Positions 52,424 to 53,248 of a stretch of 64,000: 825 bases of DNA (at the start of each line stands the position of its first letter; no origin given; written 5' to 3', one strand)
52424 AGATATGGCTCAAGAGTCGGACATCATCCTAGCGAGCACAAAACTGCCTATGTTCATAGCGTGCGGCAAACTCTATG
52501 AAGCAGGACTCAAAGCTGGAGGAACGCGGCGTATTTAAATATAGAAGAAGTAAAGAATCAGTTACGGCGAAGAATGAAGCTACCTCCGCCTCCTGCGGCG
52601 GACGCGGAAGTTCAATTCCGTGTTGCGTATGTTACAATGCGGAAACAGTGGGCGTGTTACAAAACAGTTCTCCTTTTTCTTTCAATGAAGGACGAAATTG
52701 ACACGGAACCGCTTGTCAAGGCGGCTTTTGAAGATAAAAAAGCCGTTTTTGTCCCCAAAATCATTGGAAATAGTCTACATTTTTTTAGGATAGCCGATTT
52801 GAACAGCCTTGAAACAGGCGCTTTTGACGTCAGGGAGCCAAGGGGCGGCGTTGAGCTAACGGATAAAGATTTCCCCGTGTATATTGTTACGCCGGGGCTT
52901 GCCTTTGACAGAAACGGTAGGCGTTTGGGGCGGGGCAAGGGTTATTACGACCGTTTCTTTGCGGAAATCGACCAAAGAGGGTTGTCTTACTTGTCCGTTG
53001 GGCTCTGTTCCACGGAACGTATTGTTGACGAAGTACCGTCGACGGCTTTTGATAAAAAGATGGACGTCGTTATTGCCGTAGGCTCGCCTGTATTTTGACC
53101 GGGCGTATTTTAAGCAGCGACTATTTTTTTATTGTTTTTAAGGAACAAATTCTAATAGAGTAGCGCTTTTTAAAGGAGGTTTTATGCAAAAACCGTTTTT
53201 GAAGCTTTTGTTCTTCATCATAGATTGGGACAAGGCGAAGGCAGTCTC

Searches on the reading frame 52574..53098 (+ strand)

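Call 53: search_protein_families(library=pfam, proteins=[window:52574-53098:+], max_evalue=0.00001)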
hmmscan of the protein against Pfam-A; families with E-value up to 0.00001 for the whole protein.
window:52574-53098:+ (174 aa): 1 family
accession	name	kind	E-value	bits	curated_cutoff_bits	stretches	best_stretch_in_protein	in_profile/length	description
PF01812.26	5-FTHF_cyc-lig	-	1.8e-34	119.7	27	1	25-167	36-184/186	5-formyltetrahydrofolate cyclo-ligase family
